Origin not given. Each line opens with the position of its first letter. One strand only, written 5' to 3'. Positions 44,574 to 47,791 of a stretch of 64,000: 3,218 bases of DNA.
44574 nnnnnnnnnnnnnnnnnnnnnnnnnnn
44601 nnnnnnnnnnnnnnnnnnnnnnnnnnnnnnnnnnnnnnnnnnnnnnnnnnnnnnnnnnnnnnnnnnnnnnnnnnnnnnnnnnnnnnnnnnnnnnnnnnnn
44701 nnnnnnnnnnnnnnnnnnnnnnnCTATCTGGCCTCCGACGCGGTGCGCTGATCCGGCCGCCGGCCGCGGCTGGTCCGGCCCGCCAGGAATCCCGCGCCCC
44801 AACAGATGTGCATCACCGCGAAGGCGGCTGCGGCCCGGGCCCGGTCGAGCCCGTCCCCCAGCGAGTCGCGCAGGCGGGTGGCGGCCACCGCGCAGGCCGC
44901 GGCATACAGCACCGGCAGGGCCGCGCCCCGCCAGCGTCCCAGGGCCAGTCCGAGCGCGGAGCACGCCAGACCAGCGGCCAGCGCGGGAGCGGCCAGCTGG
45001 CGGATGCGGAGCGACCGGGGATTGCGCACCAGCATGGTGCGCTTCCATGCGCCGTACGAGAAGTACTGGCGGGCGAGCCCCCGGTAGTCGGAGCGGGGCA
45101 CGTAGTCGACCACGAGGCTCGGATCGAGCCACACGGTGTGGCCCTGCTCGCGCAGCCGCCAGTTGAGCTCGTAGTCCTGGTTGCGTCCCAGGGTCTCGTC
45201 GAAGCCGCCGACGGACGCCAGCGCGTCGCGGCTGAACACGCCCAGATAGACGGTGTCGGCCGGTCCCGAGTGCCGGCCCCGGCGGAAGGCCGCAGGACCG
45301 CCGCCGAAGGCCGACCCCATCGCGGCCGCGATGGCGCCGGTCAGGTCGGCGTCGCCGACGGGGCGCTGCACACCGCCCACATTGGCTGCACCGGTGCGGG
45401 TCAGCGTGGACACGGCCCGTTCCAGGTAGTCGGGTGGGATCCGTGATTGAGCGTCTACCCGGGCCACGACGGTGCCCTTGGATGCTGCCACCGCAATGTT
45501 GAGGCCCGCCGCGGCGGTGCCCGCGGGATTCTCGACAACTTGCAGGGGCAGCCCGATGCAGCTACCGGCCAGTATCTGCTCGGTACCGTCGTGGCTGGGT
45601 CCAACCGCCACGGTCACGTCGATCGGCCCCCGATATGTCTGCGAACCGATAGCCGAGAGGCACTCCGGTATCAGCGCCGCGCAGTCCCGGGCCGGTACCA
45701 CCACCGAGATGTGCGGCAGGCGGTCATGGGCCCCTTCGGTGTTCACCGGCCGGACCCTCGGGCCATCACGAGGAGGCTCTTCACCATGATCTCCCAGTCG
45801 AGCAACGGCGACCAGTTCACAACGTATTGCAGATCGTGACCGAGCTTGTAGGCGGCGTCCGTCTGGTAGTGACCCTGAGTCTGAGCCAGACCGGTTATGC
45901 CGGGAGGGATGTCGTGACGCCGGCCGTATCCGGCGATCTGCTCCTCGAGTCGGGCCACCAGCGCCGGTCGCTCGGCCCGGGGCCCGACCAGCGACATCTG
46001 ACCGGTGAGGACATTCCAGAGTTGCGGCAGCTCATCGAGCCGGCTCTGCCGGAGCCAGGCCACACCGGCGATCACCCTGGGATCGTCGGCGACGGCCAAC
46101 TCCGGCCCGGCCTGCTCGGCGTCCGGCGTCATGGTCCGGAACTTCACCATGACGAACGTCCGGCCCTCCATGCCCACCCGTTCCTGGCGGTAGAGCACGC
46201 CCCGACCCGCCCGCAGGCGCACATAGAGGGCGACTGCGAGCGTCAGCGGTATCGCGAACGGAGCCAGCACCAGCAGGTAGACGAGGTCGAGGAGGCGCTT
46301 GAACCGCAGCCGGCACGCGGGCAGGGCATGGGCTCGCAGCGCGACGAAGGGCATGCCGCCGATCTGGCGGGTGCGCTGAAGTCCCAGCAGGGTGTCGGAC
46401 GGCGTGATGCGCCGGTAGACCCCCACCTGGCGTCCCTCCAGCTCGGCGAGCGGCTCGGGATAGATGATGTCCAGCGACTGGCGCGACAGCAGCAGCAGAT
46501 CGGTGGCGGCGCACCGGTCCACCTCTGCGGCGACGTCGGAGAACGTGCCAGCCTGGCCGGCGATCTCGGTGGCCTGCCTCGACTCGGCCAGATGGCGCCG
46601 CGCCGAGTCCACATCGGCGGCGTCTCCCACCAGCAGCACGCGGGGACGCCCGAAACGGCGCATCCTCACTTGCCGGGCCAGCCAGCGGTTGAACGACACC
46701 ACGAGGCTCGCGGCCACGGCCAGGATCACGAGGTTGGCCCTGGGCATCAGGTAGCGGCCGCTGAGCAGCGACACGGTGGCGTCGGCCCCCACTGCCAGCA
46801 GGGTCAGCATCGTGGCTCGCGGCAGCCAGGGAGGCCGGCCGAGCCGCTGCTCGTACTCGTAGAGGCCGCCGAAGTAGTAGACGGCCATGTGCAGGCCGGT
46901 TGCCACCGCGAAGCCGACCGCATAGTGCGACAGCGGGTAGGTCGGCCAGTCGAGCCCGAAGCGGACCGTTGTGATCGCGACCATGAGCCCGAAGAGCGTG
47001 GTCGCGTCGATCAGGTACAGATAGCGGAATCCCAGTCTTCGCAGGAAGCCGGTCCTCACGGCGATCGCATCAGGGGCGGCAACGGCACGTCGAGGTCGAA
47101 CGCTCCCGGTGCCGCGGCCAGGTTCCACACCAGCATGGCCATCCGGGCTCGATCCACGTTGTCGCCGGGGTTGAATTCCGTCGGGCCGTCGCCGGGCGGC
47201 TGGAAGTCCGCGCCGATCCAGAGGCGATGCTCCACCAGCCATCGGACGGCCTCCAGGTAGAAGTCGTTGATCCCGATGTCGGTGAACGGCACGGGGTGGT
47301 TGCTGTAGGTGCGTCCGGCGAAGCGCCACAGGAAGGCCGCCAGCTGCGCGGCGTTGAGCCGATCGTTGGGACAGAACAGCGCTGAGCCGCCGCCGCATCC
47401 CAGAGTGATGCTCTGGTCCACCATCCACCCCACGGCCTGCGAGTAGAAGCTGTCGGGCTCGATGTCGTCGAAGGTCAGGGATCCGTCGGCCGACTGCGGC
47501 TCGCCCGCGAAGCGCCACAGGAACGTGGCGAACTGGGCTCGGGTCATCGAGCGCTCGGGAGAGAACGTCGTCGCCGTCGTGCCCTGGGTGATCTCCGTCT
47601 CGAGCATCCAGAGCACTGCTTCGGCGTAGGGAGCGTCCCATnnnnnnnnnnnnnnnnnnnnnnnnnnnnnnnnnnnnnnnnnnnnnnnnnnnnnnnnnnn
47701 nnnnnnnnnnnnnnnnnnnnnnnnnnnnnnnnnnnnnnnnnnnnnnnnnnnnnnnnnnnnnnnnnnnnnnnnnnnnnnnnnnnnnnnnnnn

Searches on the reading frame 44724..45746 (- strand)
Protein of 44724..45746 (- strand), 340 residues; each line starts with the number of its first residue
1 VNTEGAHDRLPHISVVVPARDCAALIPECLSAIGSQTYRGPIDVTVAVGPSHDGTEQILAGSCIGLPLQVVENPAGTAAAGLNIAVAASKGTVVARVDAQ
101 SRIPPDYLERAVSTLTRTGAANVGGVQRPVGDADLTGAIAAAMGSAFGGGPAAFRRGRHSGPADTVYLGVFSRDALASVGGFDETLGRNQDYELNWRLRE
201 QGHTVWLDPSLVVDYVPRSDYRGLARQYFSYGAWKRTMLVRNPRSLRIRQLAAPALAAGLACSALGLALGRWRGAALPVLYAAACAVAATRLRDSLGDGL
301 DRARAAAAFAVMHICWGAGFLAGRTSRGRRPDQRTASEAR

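Call 6: search_protein_families(library=pfam, proteins=[window:44724-45746:-], max_evalue=0.01)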
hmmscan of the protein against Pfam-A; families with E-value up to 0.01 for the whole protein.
window:44724-45746:- (340 aa): 4 families
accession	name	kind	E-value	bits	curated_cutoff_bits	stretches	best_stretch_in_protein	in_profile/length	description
PF00535.33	Glycos_transf_2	-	2.4e-13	50.8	23.3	1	14-175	1-163/168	Glycosyl transferase family 2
PF13641.12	Glyco_tranf_2_3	-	9e-12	45.9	27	1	11-227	1-223/230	Glycosyltransferase like family 2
PF13506.12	Glyco_transf_21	-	2.8e-06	27.3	21.7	1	83-222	23-163/174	Glycosyl transferase family 21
PF13632.12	Glyco_trans_2_3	-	6.2e-06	26.6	27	1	96-283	4-191/198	Glycosyl transferase family group 2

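Call 21: search_protein_families(library=ncbifam, proteins=[window:44724-45746:-], max_evalue=0.001)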
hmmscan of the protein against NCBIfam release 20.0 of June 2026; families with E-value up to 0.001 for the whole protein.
window:44724-45746:- (340 aa): 10 families
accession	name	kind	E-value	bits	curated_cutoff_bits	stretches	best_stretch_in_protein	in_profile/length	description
TIGR03965.1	mycofact_glyco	equivalog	6.2e-25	88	280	1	6-322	69-383/467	mycofactocin biosynthesis glycosyltransferase MftF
NF041875.1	EPS_EpsD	equivalog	5.1e-18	65.5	370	1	13-250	1-242/325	exopolysaccharide biosynthesis glycosyltransferase EpsD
TIGR04283.1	glyco_like_mftF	equivalog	1.7e-10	40.9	182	1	13-214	1-185/221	TIGR04283 family arsenosugar biosynthesis glycosyltransferase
TIGR03469.1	HpnB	hypoth_equivalog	1.3e-08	34.3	379.25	1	6-59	39-92/386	hopene-associated glycosyltransferase HpnB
TIGR03937.1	PgaC_IcaA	equivalog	5.3e-07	28.9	422.3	1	6-240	40-275/407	poly-beta-1,6-N-acetyl-D-glucosamine synthase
TIGR03472.1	HpnI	equivalog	1.3e-06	27.5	310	1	82-289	119-318/373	bacteriohopanetetrol glucosamine biosynthesis glycosyltransferase HpnI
NF041394.1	GtaseAglG_Halo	equivalog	2.5e-06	27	440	1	23-241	15-244/304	glucosyl-dolichyl phosphate glucuronosyltransferase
NF047683.1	TeichurnBiosyTuaG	equivalog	8.4e-05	22.3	400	1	10-118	5-114/252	teichuronic acid biosynthesis protein TuaG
TIGR04242.1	nodulat_NodC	equivalog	0.00013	21.1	550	1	6-118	43-159/395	chitooligosaccharide synthase NodC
TIGR03111.1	glyc2_xrt_Gpos1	hypoth_equivalog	0.00019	20.3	363.95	1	3-113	41-154/439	TIGR03111 family XrtG-associated glycosyltransferase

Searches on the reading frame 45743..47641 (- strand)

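Call 9: search_protein_families(library=pfam, proteins=[window:45743-47641:-], max_evalue=0.01)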
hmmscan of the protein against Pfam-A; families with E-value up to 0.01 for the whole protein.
window:45743-47641:- (632 aa): 1 family
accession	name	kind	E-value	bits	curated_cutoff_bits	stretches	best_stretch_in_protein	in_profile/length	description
PF02397.22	Bac_transf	-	1e-54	185.2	27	1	448-626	1-177/179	Bacterial sugar transferase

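Call 21: search_protein_families(library=ncbifam, proteins=[window:45743-47641:-], max_evalue=0.001)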
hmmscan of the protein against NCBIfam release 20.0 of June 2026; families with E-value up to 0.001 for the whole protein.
window:45743-47641:- (632 aa): 10 families
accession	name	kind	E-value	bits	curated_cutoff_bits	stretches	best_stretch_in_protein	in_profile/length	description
TIGR03025.1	EPS_sugtrans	subfamily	3.9e-86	290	295.55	1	212-630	3-442/445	exopolysaccharide biosynthesis polyprenyl glycosylphosphotransferase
TIGR03023.1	WcaJ_sugtrans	equivalog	2.7e-64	218.1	410.75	1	211-627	2-447/453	undecaprenyl-phosphate glucose phosphotransferase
TIGR03013.1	EpsB_2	subfamily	1.1e-63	215.9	393.35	1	444-630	251-440/443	TIGR03013 family XrtA/PEP-CTERM system glycosyltransferase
TIGR03022.1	WbaP_sugtrans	subfamily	2e-46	159.2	403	1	425-631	236-454/456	undecaprenyl-phosphate galactose phosphotransferase WbaP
NF007518.0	PRK10124.1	equivalog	6.7e-36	124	684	1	423-620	249-451/464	undecaprenyl-phosphate glucose phosphotransferase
NF052601.1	undeca_RfbP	equivalog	2.3e-31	108.9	330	1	447-626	44-235/244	undecaprenyl-phosphate galactose phosphotransferase family protein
NF041877.1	EPS_EpsZ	equivalog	2.9e-31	108.6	800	1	435-631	253-457/459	exopolysaccharide biosynthesis polyisoprenyl-phosphate hexose-1-phosphate transferase EpsZ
NF050817.1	PolSacchBiosHfsE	equivalog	1.3e-27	96.7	750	1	442-620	266-453/467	polysaccharide biosynthesis protein HfsE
NF011751.0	PRK15204.1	equivalog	2.8e-20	72.4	907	1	447-629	279-472/476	undecaprenyl-phosphate galactose phosphotransferase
NF045514.1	glycotran_HepC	equivalog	5.8e-18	65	140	1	446-556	115-211/220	heterocyst development glycosyltransferase HepC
